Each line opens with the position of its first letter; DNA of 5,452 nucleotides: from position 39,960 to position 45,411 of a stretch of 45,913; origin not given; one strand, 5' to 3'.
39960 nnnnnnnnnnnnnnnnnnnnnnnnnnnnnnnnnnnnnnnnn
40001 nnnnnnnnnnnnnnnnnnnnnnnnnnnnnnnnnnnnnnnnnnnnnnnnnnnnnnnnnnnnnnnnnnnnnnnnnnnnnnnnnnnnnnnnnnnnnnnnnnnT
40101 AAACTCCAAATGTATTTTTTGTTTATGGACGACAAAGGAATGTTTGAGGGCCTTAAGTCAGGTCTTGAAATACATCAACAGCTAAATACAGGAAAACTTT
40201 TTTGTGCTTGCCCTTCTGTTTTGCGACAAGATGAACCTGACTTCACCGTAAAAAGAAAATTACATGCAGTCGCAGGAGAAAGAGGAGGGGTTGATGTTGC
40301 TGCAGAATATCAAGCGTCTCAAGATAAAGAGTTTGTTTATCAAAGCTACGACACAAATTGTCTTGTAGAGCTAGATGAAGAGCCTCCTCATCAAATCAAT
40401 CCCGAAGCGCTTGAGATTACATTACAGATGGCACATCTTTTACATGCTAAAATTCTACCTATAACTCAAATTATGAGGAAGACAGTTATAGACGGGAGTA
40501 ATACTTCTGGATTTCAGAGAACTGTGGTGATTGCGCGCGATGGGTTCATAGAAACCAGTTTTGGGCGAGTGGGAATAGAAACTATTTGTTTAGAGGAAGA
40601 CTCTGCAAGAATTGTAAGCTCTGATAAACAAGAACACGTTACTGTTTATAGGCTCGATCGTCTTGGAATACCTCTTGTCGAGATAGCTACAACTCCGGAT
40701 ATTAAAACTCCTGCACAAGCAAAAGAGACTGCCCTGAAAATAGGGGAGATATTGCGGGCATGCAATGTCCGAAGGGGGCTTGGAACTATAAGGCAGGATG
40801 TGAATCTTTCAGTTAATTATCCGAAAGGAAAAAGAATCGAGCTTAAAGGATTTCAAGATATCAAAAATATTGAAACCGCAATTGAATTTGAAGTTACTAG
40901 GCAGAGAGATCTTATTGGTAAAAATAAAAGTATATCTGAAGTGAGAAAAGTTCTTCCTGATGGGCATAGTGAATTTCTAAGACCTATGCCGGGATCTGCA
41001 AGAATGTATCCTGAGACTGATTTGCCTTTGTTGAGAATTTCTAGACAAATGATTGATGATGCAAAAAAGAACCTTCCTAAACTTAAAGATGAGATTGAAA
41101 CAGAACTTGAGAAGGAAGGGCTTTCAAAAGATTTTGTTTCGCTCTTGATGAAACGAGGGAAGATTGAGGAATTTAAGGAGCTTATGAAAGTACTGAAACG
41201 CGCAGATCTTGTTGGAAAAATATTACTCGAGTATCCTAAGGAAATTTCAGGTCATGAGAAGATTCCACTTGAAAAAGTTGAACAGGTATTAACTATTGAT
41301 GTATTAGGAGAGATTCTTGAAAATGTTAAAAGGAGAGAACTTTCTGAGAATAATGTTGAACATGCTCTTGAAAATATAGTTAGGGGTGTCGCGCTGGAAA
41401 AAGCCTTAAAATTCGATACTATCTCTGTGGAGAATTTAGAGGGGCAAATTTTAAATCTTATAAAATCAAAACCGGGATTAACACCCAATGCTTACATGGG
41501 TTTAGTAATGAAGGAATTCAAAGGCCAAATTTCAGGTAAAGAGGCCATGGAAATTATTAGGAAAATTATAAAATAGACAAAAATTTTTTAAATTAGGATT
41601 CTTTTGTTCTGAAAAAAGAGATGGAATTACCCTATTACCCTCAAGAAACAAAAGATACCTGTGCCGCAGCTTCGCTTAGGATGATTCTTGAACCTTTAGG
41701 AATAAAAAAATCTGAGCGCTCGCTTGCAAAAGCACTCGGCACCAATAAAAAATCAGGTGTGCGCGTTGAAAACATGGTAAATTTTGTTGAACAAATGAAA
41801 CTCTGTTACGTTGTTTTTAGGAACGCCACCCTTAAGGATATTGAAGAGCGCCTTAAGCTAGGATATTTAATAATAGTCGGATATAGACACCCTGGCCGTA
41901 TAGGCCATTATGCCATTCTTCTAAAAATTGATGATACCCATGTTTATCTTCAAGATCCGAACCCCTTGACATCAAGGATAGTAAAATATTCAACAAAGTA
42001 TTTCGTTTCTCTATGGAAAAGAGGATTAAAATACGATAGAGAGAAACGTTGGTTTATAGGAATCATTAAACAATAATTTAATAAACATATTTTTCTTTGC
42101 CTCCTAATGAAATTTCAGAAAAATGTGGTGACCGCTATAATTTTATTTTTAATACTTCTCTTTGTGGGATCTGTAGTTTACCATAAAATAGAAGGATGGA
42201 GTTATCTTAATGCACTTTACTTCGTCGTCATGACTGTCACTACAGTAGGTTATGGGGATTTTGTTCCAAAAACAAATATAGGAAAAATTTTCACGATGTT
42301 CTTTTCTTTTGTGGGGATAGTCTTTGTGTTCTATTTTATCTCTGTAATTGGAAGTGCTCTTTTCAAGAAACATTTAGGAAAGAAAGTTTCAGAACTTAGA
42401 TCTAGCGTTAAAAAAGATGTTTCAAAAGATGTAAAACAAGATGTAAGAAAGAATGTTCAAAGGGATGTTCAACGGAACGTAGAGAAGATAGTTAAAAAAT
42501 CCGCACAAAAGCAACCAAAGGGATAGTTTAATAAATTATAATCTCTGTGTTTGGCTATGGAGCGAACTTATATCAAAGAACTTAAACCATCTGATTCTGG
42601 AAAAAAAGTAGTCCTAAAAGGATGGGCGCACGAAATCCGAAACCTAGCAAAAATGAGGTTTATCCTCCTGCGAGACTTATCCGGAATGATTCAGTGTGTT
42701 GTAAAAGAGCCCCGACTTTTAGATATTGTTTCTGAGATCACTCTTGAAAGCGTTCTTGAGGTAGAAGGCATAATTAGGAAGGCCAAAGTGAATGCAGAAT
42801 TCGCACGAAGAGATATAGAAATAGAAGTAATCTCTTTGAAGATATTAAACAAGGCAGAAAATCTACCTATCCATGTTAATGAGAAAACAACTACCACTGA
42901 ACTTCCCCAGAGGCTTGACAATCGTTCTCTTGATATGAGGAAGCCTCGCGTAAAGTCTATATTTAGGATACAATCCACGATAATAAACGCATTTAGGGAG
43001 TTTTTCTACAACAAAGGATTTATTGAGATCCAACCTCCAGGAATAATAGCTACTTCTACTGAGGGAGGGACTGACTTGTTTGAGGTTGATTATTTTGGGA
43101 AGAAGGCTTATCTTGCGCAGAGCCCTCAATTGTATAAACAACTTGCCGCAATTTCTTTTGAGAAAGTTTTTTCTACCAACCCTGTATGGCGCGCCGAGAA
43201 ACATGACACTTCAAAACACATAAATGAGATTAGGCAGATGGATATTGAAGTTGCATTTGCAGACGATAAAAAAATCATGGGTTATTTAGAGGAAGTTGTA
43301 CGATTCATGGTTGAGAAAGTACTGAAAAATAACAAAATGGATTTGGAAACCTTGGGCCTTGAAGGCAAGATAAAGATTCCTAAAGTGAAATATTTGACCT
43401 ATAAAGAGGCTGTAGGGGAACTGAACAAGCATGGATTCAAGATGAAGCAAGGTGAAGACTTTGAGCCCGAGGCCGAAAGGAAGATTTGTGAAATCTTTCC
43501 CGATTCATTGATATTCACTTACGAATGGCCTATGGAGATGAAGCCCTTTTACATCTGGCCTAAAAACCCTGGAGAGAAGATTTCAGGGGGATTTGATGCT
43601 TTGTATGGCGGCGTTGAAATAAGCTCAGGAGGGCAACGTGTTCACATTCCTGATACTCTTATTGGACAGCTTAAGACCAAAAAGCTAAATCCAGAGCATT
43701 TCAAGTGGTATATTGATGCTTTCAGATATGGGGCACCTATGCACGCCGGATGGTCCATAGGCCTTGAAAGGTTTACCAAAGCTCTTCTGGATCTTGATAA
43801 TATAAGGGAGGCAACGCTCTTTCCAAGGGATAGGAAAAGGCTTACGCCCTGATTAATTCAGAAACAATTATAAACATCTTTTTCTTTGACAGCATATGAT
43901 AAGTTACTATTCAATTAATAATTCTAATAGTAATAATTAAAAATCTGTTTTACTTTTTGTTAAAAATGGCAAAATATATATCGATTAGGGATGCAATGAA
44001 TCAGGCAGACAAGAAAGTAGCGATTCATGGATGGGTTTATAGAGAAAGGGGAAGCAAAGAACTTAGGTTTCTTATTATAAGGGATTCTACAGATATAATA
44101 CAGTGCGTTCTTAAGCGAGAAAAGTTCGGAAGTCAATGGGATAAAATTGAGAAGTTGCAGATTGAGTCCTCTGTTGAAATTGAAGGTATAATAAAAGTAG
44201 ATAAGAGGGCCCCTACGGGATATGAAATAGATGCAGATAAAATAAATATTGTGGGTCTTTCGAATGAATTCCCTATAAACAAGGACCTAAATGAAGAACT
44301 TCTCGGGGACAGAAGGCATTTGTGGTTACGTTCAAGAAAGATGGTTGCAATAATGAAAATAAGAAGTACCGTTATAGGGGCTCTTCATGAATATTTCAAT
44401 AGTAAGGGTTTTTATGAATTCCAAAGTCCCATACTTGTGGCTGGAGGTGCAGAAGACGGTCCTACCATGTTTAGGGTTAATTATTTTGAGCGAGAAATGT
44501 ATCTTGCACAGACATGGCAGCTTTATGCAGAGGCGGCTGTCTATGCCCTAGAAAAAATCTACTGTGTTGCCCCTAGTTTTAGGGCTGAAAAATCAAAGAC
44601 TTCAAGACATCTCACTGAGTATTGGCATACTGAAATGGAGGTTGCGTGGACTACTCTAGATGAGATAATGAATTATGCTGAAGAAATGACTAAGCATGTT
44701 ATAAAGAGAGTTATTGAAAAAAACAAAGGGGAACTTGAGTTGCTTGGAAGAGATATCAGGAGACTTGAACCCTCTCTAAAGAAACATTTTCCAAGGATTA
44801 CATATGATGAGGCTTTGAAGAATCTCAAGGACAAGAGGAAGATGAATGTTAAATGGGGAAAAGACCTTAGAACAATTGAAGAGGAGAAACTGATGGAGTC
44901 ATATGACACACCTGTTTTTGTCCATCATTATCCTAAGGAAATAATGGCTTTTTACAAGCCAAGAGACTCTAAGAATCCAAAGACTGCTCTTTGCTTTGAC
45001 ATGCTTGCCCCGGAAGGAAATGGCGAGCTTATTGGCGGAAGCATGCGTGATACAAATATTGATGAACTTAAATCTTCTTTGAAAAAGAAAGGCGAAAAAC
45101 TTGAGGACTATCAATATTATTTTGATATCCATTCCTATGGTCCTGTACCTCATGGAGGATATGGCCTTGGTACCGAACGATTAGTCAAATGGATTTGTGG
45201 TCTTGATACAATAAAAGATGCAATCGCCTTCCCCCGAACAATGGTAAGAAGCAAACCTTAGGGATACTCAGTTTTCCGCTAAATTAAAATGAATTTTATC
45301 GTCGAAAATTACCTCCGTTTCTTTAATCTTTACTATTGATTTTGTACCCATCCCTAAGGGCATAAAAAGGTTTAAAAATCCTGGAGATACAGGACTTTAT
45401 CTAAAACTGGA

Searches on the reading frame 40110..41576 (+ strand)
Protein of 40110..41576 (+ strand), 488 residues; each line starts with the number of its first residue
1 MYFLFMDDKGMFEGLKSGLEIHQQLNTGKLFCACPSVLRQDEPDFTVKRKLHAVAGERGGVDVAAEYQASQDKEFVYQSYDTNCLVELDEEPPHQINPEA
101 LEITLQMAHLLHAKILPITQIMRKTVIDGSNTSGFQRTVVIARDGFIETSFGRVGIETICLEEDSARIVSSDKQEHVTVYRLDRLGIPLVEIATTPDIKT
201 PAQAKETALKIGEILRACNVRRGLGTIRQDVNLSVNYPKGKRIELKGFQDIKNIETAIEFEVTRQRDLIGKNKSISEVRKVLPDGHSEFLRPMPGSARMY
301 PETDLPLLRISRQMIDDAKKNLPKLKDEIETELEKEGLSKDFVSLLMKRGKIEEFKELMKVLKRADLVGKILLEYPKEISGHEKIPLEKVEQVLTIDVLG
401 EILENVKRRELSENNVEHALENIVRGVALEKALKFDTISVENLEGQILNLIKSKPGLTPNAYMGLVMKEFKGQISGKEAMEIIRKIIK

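Call 3: search_protein_families(library=pfam, proteins=[window:40110-41576:+], max_evalue=1)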
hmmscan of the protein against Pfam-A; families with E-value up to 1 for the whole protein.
window:40110-41576:+ (488 aa): 3 families
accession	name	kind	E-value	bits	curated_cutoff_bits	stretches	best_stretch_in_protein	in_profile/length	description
PF02934.20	GatB_N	-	1.5e-56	192.1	23.4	1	17-315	3-276/277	GatB/GatE catalytic domain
PF02637.23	GatB_Yqey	-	0.0039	17.5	27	1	353-487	43-148/148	GatB domain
PF01335.27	DED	-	0.28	11.9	35.9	0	308-372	6-77/82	Death effector domain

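Call 4: search_protein_families(library=ncbifam, proteins=[window:40110-41576:+], max_evalue=1)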
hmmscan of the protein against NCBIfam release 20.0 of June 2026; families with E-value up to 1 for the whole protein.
window:40110-41576:+ (488 aa): 9 families
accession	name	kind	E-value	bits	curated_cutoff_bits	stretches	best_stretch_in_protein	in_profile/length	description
NF003107.0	PRK04028.1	equivalog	9.2e-141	470.3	456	2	14-271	10-266/630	Glu-tRNA(Gln) amidotransferase subunit GatE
TIGR00134.1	gatE_arch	equivalog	2.8e-126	422.2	319.55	2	14-269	8-262/622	Glu-tRNA(Gln) amidotransferase subunit GatE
NF004012.0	PRK05477.1-2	equivalog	7.1e-49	166.8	338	2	95-487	52-478/481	Asp-tRNA(Asn)/Glu-tRNA(Gln) amidotransferase subunit GatB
TIGR00133.1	gatB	equivalog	9.2e-46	156.4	314.8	2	94-426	52-404/481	Asp-tRNA(Asn)/Glu-tRNA(Gln) amidotransferase subunit GatB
NF004014.0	PRK05477.1-4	equivalog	8.2e-32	110.5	414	1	96-439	51-412/475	Asp-tRNA(Asn)/Glu-tRNA(Gln) amidotransferase subunit GatB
NF004015.0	PRK05477.1-5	equivalog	1.3e-26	93.2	628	1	111-423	78-407/488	Asp-tRNA(Asn)/Glu-tRNA(Gln) amidotransferase subunit GatB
NF004011.1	PRK05477.1-1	equivalog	2.5e-22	79.3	680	1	95-357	50-329/475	Asp-tRNA(Asn)/Glu-tRNA(Gln) amidotransferase subunit GatB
NF004013.0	PRK05477.1-3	equivalog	2.8e-20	72.3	653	1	96-426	65-423/501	Asp-tRNA(Asn)/Glu-tRNA(Gln) amidotransferase subunit GatB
NF001071.0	PRK00118.2-1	equivalog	0.63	10.5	160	1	307-380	43-113/117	putative DNA-binding protein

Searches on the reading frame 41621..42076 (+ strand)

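Call 3: search_protein_families(library=pfam, proteins=[window:41621-42076:+], max_evalue=1)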
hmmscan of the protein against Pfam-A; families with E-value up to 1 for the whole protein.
window:41621-42076:+ (151 aa): 4 families
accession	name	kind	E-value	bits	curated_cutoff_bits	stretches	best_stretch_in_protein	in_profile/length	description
PF03412.21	Peptidase_C39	-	1.2e-12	48.2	22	1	4-133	3-122/133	Peptidase C39 family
PF13529.12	Peptidase_C39_2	-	8.5e-11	43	24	1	3-114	3-143/143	Peptidase_C39 like family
PF11814.14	DUF3335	-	2.1e-05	24.6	25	2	3-28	1-26/206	Peptidase_C39 like family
PF20267.3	GREB1_C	-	0.21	11.8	25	1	9-70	15-76/164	GREB1 C-terminal region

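Call 4: search_protein_families(library=ncbifam, proteins=[window:41621-42076:+], max_evalue=1)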
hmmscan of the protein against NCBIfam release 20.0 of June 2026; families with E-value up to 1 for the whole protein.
window:41621-42076:+ (151 aa): 5 families
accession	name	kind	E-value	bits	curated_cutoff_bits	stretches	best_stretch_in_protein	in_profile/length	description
TIGR01193.1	bacteriocin_ABC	subfamily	3.2e-05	22.7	523.85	1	11-133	4-122/708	peptide cleavage/export ABC transporter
NF033920.0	C39_PA2778_fam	equivalog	0.002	17.6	150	1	2-101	4-104/255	PA2778 family cysteine peptidase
NF045998.1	cleave_ABC_plasm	equivalog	0.023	12.9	500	1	43-126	37-115/673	Mbov_0121 family peptidase domain-containing ABC transporter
NF041569.1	A-tRNAntase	equivalog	0.029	12.6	1440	1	66-119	52-104/880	A-adding tRNA nucleotidyltransferase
NF058616.2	C39_FapD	equivalog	0.098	11.9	330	1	8-132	48-171/224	fibril amyloid maturation endopeptidase FapD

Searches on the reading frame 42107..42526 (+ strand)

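Call 70: search_protein_families(library=pfam, proteins=[window:42107-42526:+], max_evalue=0.001)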
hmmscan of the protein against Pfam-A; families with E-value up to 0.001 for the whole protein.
window:42107-42526:+ (139 aa): 3 families
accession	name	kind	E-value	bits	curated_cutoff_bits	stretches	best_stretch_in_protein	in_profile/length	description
PF07885.22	Ion_trans_2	-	1.2e-22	80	22.5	1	14-86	2-78/79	Ion channel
PF00520.37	Ion_trans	-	8.9e-05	22.2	25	1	31-85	172-233/241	Ion transport protein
PF00060.32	Lig_chan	-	0.0002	21.7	30.8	1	7-104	13-113/146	Ligand-gated ion channel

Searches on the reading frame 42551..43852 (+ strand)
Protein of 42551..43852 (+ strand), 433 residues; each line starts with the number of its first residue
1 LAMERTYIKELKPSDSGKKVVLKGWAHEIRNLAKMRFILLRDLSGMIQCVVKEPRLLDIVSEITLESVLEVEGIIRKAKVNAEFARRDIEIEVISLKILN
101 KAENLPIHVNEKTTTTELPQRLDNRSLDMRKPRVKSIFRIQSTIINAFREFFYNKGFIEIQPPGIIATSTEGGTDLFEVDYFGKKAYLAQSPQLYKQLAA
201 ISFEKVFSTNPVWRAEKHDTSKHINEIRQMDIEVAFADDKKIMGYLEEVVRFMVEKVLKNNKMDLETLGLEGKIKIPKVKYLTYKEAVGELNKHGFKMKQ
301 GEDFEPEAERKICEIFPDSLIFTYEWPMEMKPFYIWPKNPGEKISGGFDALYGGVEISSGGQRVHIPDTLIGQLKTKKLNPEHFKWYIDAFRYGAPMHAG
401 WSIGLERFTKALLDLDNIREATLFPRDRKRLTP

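Call 70: search_protein_families(library=pfam, proteins=[window:42551-43852:+], max_evalue=0.001)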
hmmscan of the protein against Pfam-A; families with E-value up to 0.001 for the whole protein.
window:42551-43852:+ (433 aa): 2 families
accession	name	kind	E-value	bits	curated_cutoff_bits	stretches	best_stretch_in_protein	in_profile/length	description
PF00152.25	tRNA-synt_2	-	1.1e-75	255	25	1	120-427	4-307/308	tRNA synthetases class II (D, K and N)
PF01336.31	tRNA_anti-codon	-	5.8e-12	45.8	27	1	20-98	1-74/75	OB-fold nucleic acid binding domain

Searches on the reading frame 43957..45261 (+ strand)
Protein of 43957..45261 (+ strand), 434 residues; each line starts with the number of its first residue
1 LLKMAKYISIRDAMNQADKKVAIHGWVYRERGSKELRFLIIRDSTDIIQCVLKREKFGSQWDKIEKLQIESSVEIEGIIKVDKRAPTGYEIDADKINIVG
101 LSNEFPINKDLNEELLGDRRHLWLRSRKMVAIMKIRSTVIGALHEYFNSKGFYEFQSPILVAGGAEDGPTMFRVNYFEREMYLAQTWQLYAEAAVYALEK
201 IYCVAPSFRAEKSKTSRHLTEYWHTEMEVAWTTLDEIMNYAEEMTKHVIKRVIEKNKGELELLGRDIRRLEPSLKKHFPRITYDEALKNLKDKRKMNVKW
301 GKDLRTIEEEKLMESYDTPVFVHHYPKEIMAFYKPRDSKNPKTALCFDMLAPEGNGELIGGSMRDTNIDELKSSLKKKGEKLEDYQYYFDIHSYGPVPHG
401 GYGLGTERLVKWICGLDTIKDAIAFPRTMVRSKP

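Call 70: search_protein_families(library=pfam, proteins=[window:43957-45261:+], max_evalue=0.001)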
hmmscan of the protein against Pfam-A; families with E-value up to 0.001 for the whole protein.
window:43957-45261:+ (434 aa): 2 families
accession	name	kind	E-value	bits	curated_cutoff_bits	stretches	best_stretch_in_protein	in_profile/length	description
PF00152.25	tRNA-synt_2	-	1.9e-73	247.7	25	1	113-428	2-307/308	tRNA synthetases class II (D, K and N)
PF01336.31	tRNA_anti-codon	-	6.7e-13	48.8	27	1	21-99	1-75/75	OB-fold nucleic acid binding domain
